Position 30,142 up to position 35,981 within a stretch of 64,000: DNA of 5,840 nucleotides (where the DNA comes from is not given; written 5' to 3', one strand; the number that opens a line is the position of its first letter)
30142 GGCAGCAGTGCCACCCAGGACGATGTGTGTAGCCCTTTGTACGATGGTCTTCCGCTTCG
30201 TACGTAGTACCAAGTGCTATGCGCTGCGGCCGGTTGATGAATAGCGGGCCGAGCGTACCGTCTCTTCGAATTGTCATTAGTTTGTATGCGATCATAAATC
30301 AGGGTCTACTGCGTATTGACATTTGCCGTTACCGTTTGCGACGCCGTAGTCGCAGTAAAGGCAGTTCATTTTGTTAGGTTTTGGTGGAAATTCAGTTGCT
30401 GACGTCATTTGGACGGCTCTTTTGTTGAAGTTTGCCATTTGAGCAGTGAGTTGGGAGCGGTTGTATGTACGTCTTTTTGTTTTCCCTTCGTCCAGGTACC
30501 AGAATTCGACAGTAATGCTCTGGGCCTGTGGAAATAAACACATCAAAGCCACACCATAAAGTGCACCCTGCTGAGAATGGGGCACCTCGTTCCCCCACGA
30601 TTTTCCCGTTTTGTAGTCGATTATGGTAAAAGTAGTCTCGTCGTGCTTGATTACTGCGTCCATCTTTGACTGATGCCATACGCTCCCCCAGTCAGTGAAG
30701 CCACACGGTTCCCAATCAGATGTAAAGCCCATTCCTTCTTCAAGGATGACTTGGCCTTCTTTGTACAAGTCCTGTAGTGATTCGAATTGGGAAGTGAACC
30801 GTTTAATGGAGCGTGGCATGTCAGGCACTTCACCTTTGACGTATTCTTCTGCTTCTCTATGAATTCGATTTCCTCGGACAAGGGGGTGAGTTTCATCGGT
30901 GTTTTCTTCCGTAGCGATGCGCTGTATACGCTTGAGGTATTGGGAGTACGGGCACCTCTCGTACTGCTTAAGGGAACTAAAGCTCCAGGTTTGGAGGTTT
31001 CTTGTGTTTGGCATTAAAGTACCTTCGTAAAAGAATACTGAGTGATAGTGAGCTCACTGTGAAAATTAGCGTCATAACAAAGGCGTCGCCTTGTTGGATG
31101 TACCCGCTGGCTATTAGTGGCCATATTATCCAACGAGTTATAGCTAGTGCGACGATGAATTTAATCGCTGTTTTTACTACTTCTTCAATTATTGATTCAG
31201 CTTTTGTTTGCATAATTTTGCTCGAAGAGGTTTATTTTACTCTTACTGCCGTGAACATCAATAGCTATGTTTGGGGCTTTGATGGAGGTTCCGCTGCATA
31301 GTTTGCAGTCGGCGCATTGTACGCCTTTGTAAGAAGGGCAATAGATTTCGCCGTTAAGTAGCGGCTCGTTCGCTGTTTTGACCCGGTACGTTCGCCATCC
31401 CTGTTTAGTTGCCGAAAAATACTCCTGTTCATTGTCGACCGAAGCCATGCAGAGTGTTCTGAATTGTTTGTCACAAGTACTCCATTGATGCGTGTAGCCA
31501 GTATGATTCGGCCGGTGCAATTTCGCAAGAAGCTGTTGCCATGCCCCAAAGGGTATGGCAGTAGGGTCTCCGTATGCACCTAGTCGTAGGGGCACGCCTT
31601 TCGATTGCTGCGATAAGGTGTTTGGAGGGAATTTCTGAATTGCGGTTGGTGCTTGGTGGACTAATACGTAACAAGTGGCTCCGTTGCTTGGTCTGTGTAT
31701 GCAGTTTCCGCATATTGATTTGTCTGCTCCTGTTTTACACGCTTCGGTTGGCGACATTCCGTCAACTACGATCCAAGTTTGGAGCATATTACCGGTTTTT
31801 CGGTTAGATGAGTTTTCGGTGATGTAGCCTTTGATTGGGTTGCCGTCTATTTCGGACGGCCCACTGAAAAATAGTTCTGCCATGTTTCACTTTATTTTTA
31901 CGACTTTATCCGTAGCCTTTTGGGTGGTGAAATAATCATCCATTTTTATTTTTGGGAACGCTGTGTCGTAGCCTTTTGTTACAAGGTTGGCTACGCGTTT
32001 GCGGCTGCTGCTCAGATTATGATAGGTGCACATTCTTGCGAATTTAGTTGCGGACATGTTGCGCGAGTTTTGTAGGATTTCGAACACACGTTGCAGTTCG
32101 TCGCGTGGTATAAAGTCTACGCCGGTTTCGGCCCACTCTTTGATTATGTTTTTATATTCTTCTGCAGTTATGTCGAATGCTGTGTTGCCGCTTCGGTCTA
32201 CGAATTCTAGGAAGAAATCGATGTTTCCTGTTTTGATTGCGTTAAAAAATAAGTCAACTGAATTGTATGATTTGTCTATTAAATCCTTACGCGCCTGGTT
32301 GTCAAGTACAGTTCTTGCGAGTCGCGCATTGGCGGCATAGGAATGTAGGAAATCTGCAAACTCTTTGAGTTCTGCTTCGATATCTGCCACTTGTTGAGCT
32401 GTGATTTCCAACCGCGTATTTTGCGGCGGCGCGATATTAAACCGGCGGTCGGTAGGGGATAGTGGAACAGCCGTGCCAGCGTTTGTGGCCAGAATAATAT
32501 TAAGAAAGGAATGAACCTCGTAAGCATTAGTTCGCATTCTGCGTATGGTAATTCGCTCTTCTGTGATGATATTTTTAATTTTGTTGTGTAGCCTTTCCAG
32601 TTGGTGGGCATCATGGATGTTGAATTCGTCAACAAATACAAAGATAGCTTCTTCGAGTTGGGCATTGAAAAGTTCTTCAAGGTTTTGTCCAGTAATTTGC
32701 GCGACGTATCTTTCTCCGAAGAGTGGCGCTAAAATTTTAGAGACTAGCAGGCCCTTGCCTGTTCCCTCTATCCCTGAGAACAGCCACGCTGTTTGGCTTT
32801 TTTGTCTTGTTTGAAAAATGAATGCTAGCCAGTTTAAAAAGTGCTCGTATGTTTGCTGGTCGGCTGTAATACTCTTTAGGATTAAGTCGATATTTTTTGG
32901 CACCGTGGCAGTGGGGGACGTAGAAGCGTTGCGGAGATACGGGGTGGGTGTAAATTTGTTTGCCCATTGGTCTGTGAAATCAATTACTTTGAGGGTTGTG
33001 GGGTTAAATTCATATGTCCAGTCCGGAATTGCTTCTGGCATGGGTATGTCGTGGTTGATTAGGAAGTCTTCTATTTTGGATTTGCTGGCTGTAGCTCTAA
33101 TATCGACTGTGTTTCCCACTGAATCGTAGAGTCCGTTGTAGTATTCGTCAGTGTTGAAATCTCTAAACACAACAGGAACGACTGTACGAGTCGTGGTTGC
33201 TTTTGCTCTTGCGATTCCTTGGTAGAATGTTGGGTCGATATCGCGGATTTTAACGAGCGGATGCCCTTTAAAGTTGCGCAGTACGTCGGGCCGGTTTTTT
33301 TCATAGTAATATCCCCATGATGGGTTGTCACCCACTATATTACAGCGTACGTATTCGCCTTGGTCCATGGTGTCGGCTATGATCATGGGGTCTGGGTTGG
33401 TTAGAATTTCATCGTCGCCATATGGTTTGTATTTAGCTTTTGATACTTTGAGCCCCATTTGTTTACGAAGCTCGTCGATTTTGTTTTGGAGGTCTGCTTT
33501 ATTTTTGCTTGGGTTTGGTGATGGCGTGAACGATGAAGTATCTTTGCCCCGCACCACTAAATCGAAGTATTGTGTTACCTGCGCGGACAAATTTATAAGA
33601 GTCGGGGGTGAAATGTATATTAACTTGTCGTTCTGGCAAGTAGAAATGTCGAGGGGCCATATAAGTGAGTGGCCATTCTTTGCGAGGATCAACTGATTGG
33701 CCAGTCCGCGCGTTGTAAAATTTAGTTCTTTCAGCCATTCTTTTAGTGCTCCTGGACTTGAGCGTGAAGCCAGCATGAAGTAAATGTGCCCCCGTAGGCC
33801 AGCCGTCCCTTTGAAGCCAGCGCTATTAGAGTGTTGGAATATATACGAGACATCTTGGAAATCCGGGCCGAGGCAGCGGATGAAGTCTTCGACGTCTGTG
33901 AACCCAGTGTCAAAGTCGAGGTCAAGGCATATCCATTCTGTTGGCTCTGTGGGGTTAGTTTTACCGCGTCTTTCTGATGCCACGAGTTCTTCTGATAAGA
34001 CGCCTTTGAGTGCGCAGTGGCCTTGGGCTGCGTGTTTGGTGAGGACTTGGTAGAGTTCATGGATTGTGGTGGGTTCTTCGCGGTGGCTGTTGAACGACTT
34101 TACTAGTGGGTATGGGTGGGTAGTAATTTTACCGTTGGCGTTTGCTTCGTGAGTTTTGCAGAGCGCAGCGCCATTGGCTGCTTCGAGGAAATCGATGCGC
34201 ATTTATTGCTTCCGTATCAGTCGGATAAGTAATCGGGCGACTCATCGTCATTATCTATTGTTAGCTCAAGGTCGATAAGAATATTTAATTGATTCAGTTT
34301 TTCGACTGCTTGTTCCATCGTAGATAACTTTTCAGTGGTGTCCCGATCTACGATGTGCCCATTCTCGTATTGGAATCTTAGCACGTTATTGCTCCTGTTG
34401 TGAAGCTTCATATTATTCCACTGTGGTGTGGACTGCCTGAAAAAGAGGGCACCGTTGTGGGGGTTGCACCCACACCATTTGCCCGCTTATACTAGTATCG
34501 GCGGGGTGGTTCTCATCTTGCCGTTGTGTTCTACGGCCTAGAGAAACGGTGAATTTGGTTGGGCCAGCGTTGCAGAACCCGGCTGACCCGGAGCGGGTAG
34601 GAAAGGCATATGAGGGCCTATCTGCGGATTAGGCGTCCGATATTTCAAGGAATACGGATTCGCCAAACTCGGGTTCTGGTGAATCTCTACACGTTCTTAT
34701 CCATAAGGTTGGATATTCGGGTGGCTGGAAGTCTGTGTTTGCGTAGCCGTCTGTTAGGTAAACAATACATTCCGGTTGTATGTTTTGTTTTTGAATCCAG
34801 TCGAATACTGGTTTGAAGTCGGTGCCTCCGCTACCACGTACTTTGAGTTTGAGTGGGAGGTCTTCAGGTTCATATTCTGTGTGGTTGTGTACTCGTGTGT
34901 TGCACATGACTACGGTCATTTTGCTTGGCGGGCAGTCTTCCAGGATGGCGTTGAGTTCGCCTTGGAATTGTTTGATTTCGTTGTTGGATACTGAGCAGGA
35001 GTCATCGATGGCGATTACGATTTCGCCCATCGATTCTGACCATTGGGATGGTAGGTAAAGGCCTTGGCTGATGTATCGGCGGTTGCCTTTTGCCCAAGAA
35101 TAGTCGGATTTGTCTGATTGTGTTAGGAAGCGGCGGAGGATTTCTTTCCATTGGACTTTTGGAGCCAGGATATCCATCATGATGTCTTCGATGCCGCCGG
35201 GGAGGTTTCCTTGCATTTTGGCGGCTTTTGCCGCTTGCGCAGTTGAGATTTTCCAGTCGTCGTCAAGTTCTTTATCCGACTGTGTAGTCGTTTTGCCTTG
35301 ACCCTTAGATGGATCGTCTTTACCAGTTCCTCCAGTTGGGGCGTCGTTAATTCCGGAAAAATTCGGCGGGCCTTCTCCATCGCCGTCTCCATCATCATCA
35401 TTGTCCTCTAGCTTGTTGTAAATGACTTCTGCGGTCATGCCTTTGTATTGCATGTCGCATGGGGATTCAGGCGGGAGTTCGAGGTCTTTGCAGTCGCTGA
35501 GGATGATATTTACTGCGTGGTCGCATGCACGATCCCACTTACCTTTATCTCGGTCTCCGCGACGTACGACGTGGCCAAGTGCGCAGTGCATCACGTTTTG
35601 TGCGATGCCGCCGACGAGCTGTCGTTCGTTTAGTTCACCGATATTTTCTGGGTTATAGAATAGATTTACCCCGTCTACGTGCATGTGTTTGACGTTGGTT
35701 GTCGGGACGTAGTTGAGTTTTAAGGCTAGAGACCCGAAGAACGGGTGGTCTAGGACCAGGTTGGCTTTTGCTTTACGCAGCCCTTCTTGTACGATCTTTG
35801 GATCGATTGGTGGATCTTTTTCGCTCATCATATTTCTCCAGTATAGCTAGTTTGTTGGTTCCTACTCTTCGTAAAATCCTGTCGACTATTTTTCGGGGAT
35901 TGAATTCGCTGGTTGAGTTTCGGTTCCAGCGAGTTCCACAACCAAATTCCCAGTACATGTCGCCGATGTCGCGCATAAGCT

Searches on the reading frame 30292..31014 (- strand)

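Call 28: search_protein_families(library=pfam, proteins=[window:30292-31014:-], max_evalue=0.001)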
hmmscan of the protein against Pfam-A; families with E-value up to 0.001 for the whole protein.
window:30292-31014:- (240 aa): 1 family
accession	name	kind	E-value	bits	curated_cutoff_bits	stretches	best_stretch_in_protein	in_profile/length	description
PF12705.13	PDDEXK_1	-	1.1e-23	84.8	22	1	9-223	1-242/247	PD-(D/E)XK nuclease superfamily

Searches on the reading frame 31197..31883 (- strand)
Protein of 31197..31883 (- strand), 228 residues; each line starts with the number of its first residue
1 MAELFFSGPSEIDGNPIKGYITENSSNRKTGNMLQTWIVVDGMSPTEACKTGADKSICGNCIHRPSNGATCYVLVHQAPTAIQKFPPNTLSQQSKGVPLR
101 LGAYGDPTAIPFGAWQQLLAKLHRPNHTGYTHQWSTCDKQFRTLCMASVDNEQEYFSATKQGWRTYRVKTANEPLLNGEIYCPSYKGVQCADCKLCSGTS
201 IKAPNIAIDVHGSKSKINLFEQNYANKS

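Call 98: search_protein_families(library=pfam, proteins=[window:31197-31883:-], max_evalue=0.01)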
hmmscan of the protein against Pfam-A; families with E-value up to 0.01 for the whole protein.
window:31197-31883:- (228 aa): 1 family
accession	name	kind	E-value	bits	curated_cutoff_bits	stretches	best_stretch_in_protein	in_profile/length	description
PF23872.1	DUF7227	-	0.002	18.2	27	0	180-216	178-215/223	Domain of unknown function (DUF7227)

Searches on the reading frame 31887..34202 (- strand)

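Call 28: search_protein_families(library=pfam, proteins=[window:31887-34202:-], max_evalue=0.001)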
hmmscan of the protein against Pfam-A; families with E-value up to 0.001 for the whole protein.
window:31887-34202:- (771 aa): 1 family
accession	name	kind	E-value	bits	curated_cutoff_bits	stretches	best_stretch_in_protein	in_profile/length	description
PF19263.5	DUF5906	-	4.1e-18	66.5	27.6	1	476-587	2-114/114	Family of unknown function (DUF5906)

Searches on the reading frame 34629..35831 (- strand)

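Call 28: search_protein_families(library=pfam, proteins=[window:34629-35831:-], max_evalue=0.001)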
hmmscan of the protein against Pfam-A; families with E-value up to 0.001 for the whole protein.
window:34629-35831:- (400 aa): 2 families
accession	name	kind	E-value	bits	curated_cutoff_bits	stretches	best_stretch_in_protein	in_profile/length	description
PF13203.12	DUF2201_N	-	3.7e-46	158.4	23.2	1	18-262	6-269/271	Putative metallopeptidase domain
PF09967.15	DUF2201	-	5.6e-26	91.5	26.4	1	271-395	1-122/123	VWA-like domain (DUF2201)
